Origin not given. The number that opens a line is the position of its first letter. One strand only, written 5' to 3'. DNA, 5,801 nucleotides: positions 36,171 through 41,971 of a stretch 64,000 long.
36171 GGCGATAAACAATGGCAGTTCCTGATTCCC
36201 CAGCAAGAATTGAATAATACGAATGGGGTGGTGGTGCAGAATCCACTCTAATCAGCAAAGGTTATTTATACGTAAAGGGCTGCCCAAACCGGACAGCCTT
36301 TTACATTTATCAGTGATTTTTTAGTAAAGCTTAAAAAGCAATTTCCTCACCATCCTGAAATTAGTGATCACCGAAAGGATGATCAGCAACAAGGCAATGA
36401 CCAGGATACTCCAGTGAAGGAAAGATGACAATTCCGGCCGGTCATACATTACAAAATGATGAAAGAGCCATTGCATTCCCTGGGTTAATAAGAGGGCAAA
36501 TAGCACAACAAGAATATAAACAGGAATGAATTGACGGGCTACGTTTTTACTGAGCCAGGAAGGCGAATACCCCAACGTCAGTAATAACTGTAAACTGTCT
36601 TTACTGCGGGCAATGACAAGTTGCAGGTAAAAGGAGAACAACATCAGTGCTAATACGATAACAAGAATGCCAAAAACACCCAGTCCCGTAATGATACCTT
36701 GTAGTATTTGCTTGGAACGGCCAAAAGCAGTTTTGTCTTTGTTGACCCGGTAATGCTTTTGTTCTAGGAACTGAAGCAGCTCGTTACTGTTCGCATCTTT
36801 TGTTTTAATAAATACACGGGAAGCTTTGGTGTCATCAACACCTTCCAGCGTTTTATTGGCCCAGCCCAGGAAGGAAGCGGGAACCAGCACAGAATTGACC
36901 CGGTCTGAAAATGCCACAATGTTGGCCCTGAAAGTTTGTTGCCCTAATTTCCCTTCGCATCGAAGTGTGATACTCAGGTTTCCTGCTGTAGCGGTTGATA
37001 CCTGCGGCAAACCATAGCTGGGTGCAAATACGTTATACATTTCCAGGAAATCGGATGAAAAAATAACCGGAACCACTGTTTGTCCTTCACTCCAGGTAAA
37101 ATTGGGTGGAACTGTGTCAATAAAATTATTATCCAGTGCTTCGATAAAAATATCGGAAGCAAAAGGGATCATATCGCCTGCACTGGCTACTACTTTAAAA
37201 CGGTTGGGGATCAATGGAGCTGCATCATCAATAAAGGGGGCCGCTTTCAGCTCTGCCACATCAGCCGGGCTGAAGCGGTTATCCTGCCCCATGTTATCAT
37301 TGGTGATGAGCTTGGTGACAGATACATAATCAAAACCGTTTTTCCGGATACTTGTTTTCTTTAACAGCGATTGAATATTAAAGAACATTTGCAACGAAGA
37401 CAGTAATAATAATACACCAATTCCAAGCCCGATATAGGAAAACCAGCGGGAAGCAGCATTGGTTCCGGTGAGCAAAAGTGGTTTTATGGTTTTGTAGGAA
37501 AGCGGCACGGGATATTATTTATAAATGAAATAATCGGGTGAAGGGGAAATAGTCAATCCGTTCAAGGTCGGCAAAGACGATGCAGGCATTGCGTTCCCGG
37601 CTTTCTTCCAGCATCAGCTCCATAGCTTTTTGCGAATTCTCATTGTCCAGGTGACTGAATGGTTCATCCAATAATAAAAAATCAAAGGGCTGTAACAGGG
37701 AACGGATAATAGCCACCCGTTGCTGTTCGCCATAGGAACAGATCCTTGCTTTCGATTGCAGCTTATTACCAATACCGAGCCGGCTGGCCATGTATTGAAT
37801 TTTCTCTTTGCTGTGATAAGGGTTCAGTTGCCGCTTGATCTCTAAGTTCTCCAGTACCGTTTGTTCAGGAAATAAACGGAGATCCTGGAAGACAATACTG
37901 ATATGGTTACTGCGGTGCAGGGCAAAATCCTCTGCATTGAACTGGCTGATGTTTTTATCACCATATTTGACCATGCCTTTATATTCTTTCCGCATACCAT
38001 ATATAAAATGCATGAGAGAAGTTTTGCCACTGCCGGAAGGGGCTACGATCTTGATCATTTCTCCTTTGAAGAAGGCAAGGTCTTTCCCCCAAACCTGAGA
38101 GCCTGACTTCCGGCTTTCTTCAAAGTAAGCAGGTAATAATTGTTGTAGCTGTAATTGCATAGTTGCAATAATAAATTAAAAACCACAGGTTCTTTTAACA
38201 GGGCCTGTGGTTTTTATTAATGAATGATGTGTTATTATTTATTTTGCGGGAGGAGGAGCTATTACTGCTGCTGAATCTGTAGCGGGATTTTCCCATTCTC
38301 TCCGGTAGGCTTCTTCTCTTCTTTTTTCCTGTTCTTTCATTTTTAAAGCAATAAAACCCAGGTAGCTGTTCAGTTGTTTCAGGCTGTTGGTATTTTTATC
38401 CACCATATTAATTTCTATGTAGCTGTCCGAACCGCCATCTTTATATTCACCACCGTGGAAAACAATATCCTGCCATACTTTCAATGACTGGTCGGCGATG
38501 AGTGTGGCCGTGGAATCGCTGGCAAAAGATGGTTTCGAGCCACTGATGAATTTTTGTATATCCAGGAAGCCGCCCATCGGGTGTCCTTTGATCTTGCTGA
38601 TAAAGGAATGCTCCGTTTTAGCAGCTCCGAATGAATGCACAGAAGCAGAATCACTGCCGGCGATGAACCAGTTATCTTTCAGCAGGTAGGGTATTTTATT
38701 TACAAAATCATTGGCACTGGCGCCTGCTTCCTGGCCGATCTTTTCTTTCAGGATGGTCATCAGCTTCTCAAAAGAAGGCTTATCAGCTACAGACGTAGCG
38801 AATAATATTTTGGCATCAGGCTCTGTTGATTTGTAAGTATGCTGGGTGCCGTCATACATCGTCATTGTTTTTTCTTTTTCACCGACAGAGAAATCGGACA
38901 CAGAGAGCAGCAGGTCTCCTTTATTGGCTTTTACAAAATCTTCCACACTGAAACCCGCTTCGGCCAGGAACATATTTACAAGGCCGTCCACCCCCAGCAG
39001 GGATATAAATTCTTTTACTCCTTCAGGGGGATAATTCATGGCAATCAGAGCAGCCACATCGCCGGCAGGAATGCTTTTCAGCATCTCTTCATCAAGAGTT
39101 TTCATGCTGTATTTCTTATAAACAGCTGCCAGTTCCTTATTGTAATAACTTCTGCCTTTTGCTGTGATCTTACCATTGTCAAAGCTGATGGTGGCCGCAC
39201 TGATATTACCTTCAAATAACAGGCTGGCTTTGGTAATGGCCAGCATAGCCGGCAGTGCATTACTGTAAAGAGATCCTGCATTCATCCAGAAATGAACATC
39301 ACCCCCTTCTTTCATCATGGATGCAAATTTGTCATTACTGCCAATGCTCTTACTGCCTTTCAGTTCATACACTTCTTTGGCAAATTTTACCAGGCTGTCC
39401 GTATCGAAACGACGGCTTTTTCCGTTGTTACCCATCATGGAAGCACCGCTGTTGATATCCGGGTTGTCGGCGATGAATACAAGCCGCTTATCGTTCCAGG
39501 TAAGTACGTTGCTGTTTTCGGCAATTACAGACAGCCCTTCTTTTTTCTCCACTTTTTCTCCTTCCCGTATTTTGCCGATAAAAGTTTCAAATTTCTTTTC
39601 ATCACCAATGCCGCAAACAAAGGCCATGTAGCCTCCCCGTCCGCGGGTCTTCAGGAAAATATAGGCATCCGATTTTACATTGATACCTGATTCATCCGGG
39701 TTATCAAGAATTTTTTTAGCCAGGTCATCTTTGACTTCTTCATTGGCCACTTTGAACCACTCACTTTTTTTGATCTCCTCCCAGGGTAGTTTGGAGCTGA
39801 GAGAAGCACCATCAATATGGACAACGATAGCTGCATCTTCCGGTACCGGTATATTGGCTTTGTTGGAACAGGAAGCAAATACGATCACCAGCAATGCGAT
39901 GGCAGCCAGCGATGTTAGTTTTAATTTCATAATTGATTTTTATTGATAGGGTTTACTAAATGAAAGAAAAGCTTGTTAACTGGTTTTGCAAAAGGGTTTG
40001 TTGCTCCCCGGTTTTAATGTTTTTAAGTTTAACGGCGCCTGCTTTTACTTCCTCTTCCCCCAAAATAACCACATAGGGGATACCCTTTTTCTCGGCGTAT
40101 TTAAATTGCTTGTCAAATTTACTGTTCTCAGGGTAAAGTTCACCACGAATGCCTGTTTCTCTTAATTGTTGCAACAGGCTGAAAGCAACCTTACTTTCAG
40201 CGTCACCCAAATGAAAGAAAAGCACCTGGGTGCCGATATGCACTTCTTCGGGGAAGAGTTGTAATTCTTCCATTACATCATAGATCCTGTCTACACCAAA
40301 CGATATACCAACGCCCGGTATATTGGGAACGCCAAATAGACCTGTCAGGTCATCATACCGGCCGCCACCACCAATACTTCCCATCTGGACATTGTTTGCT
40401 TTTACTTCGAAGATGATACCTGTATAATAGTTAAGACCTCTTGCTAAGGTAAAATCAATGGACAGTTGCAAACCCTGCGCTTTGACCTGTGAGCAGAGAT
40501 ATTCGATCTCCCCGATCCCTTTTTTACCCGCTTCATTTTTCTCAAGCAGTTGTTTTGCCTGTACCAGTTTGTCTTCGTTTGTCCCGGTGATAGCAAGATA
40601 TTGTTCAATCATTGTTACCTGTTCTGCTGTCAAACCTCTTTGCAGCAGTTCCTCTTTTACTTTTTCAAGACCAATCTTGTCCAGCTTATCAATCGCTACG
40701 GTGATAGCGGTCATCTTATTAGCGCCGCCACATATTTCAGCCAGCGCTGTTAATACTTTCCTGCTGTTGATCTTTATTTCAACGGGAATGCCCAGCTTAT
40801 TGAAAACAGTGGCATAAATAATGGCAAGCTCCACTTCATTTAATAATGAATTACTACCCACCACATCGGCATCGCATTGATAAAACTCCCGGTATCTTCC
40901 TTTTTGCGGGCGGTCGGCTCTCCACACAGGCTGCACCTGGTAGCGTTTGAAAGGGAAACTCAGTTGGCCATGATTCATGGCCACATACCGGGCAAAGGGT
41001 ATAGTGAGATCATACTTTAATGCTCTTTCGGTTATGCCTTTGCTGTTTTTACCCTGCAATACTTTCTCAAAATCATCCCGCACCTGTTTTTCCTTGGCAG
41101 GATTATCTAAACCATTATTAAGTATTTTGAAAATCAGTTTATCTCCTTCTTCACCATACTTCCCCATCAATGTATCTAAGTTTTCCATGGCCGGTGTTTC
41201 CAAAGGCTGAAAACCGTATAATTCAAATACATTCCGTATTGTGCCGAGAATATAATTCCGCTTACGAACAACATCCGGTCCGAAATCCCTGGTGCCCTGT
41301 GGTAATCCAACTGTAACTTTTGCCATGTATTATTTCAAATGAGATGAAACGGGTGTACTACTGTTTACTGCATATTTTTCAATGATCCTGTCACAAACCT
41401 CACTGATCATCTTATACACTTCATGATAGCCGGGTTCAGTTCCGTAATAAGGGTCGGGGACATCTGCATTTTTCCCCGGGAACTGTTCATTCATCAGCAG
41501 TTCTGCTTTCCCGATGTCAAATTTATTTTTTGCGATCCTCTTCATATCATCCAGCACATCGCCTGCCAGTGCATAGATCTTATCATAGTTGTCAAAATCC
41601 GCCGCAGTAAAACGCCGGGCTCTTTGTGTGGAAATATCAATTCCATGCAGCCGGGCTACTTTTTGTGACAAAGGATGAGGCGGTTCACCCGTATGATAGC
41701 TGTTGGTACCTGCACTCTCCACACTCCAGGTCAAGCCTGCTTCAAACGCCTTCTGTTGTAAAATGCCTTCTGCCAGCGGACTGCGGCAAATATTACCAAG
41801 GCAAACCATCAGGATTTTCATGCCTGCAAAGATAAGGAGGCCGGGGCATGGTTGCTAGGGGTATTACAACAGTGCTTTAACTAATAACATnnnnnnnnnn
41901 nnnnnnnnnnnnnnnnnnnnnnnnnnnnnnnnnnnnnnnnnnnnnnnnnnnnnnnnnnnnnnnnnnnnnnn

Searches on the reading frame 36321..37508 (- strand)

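Call 37: search_protein_families(library=pfam, proteins=[window:36321-37508:-], max_evalue=0.000001)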
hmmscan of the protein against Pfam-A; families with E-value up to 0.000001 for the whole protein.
window:36321-37508:- (395 aa): 0 families

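Call 39: search_protein_families(library=pfam, proteins=[window:36321-37508:-], max_evalue=0.001)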
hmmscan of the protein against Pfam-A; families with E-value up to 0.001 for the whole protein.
window:36321-37508:- (395 aa): 1 family
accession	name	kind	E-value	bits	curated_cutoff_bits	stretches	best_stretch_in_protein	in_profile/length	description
PF02687.27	FtsX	-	7.8e-06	26.4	25.5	1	278-389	2-114/120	FtsX-like permease C-terminal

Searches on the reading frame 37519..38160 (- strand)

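Call 37: search_protein_families(library=pfam, proteins=[window:37519-38160:-], max_evalue=0.000001)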
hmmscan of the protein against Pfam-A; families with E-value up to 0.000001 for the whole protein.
window:37519-38160:- (213 aa): 1 family
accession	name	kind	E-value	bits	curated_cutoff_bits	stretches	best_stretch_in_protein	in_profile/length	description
PF00005.33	ABC_tran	-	5.1e-26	92.3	25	1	28-168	6-136/137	ABC transporter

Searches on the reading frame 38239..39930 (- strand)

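Call 37: search_protein_families(library=pfam, proteins=[window:38239-39930:-], max_evalue=0.000001)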
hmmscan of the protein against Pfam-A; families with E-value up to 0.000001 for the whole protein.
window:38239-39930:- (563 aa): 1 family
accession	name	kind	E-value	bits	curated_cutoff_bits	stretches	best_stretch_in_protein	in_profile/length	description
PF16120.10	DUF4836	-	1.7e-35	123.4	27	1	29-517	5-481/481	Domain of unknown function (DUF4836)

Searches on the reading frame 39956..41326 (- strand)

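Call 37: search_protein_families(library=pfam, proteins=[window:39956-41326:-], max_evalue=0.000001)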
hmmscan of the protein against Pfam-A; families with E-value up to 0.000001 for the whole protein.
window:39956-41326:- (456 aa): 2 families
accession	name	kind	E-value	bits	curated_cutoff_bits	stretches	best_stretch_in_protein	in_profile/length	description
PF13393.11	tRNA-synt_His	-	4.6e-35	121.8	25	1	102-348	66-308/308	Histidyl-tRNA synthetase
PF03129.25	HGTP_anticodon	-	5.7e-17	62.1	21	1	378-446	15-83/94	Anticodon binding domain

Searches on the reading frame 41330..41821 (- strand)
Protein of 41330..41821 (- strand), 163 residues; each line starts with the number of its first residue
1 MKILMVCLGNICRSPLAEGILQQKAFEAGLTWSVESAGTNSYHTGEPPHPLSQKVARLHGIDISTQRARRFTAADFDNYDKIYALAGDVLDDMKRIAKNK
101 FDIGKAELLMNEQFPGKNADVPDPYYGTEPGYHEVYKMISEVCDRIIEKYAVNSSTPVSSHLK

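Call 37: search_protein_families(library=pfam, proteins=[window:41330-41821:-], max_evalue=0.000001)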
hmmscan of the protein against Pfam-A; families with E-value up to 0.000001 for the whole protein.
window:41330-41821:- (163 aa): 1 family
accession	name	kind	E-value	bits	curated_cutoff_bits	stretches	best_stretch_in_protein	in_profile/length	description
PF01451.26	LMWPc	-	1.9e-32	112.9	23.2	1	3-144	1-141/144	Low molecular weight phosphotyrosine protein phosphatase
